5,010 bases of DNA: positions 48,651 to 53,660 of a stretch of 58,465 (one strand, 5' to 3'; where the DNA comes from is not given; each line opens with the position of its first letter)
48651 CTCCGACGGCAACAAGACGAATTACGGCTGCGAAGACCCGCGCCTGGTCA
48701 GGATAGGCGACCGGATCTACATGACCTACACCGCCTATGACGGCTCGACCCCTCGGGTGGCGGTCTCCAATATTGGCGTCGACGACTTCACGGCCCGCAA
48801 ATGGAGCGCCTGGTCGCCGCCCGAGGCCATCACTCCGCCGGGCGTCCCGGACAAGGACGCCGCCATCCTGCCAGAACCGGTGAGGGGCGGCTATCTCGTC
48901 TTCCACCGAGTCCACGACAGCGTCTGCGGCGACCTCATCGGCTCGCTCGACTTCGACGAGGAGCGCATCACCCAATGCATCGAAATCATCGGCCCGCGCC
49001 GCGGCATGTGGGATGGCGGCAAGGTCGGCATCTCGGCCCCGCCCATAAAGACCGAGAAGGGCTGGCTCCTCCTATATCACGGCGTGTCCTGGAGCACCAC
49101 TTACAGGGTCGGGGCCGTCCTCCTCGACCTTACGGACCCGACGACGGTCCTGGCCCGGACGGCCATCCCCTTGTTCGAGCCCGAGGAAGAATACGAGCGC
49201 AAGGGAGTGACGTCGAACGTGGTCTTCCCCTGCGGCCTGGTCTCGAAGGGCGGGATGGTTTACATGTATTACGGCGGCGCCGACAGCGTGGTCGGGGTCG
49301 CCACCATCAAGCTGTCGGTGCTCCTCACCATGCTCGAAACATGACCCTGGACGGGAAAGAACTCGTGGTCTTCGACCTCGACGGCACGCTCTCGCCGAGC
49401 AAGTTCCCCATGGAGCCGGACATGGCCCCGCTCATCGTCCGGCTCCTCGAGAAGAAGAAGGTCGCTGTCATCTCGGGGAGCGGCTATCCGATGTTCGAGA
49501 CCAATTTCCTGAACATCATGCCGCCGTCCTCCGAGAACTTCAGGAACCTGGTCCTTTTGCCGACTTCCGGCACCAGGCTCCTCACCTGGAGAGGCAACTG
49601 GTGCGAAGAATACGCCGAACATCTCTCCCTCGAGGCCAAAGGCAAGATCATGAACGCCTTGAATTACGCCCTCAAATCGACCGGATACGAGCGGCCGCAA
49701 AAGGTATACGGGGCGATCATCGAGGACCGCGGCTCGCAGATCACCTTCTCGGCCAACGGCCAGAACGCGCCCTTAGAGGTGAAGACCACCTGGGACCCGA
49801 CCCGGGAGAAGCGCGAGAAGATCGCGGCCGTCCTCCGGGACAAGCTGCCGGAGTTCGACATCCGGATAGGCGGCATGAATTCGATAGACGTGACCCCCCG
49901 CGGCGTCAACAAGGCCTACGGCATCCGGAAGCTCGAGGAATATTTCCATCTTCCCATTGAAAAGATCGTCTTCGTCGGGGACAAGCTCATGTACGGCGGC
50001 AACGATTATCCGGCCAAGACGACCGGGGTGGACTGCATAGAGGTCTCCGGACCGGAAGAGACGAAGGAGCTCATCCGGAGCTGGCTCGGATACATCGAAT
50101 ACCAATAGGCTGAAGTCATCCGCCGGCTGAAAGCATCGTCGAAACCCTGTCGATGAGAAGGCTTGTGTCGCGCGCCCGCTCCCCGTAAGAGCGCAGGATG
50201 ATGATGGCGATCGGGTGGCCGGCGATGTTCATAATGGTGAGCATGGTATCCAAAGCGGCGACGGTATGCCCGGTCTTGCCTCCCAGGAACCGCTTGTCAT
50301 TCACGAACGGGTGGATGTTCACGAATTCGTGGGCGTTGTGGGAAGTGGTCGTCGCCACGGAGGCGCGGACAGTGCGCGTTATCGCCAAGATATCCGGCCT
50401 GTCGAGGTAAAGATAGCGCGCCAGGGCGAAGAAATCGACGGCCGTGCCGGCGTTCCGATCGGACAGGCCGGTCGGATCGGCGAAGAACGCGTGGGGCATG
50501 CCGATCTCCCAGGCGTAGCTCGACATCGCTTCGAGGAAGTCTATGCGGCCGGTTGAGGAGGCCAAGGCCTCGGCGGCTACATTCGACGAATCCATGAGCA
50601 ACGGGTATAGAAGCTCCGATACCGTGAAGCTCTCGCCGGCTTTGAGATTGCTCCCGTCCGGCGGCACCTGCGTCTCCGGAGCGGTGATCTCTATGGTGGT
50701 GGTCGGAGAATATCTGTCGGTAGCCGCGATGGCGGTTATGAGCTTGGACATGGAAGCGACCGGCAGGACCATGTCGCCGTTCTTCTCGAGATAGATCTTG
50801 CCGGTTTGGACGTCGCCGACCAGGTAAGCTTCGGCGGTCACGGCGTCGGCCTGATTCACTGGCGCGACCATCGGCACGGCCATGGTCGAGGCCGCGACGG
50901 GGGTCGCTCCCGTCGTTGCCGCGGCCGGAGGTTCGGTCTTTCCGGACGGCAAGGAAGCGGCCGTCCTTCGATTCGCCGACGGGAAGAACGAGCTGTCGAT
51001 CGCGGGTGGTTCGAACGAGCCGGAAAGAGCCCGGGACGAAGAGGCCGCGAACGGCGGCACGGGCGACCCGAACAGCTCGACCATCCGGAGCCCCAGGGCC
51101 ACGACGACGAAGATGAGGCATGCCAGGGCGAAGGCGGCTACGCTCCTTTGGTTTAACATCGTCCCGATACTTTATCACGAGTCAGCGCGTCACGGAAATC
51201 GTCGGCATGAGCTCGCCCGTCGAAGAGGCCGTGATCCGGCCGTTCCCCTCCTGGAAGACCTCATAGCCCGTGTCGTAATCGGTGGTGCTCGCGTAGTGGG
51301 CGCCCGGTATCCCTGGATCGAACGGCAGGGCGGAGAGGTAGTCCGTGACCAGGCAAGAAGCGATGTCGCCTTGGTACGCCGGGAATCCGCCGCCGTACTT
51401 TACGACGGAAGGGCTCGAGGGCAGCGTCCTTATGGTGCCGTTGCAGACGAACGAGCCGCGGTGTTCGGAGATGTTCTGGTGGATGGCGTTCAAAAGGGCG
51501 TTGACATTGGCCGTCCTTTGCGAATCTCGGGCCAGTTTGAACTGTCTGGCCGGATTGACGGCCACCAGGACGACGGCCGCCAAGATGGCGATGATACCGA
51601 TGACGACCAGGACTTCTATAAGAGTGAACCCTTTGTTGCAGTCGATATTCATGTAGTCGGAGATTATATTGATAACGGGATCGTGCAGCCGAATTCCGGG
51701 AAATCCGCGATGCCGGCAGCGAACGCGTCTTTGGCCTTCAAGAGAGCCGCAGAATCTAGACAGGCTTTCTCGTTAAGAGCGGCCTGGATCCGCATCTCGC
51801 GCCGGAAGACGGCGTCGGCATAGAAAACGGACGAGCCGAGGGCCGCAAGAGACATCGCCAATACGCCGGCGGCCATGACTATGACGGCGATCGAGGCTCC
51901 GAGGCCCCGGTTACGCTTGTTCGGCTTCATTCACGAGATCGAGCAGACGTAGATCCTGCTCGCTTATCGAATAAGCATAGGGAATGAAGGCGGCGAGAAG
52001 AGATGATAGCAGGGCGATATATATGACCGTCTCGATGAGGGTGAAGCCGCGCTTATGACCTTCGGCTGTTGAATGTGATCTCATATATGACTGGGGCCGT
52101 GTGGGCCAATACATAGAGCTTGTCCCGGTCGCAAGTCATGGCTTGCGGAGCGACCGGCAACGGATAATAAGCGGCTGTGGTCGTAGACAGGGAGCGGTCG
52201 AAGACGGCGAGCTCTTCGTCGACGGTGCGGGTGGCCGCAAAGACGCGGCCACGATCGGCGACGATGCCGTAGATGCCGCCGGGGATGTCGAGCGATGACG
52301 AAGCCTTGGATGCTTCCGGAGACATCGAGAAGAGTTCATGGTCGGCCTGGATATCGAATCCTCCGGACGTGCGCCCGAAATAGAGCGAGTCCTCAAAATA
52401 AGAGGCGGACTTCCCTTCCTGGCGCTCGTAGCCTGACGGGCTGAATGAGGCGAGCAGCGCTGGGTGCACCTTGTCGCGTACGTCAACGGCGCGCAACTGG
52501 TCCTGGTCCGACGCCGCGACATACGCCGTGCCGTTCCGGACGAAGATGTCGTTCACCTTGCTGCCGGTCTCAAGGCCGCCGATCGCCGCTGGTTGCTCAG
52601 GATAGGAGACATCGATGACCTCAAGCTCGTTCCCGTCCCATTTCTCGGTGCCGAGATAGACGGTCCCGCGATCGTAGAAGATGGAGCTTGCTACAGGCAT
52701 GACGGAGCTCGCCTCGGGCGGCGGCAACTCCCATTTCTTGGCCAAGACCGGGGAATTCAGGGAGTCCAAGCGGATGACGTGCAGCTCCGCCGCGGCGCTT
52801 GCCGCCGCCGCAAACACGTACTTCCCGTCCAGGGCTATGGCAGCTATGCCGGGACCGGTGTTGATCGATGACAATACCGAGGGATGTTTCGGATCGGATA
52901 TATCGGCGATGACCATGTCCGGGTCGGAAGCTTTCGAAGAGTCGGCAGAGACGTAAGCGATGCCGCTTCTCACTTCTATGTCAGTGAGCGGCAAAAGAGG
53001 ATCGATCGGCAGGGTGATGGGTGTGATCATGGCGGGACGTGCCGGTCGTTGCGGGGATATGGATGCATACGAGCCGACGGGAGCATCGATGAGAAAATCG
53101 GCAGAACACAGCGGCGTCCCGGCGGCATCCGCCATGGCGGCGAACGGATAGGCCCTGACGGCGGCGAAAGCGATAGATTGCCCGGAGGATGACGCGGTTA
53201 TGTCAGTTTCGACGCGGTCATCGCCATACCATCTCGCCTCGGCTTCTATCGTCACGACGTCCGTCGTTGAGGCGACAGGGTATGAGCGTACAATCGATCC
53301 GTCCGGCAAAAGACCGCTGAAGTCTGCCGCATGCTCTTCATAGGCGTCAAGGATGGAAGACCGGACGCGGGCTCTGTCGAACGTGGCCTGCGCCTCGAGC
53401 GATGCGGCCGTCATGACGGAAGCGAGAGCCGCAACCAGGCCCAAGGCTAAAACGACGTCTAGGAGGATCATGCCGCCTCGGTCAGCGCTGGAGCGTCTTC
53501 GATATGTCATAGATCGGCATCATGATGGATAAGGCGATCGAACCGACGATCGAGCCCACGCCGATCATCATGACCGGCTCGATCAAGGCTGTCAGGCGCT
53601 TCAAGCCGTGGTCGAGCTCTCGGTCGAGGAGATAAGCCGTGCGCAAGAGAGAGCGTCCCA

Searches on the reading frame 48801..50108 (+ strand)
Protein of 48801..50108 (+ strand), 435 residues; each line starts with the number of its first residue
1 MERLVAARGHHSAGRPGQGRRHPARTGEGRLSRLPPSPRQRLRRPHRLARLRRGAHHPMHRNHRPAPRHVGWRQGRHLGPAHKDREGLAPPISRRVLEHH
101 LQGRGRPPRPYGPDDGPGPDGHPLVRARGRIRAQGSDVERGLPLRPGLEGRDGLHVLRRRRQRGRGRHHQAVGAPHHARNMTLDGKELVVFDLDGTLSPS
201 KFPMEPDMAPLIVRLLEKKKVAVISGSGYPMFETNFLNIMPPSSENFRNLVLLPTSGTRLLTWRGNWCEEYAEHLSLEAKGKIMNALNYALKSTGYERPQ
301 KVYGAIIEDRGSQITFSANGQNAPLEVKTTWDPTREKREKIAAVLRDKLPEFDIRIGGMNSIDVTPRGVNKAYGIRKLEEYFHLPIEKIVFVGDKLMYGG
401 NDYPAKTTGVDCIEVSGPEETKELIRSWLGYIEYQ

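Call 62: search_protein_families(library=pfam, proteins=[window:48801-50108:+], max_evalue=0.001)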
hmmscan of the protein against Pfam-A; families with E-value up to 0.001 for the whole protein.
window:48801-50108:+ (435 aa): 2 families
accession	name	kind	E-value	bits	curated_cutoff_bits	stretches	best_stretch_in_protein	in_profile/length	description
PF03332.19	PMM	-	3.1e-13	50.5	22.4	1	284-425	71-215/221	Eukaryotic phosphomannomutase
PF08282.18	Hydrolase_3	-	7.9e-08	32.8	20.9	1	331-395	147-212/255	haloacid dehalogenase-like hydrolase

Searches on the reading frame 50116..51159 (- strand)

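Call 62: search_protein_families(library=pfam, proteins=[window:50116-51159:-], max_evalue=0.001)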
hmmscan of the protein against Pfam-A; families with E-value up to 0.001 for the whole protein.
window:50116-51159:- (347 aa): 3 families
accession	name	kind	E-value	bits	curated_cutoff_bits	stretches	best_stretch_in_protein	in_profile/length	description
PF00768.25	Peptidase_S11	-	7.2e-29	101.4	27.6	1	103-321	6-234/239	D-alanyl-D-alanine carboxypeptidase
PF13354.11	Beta-lactamase2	-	5.9e-08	32.8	22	1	114-251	4-147/214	Beta-lactamase enzyme family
PF02113.21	Peptidase_S13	-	4.9e-06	26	22.8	0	111-150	20-59/444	D-Ala-D-Ala carboxypeptidase 3 (S13) family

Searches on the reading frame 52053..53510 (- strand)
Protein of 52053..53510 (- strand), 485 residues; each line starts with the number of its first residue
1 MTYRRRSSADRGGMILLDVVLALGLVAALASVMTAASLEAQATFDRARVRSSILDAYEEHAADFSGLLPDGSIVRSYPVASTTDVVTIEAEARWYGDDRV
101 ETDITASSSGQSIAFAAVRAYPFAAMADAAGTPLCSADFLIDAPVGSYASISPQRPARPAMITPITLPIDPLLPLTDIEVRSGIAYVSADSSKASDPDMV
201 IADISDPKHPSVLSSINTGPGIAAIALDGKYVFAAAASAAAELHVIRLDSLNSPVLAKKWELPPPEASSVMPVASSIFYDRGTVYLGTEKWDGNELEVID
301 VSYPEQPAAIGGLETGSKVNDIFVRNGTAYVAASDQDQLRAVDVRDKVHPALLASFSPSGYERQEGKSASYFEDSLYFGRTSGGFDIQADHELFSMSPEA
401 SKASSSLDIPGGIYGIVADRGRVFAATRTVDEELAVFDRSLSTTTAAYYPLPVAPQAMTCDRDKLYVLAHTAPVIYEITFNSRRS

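Call 62: search_protein_families(library=pfam, proteins=[window:52053-53510:-], max_evalue=0.001)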
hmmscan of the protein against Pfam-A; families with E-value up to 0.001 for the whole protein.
window:52053-53510:- (485 aa): 1 family
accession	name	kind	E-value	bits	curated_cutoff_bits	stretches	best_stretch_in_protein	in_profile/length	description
PF08309.17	LVIVD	-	6.9e-06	25.8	20.2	0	195-218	19-42/42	LVIVD repeat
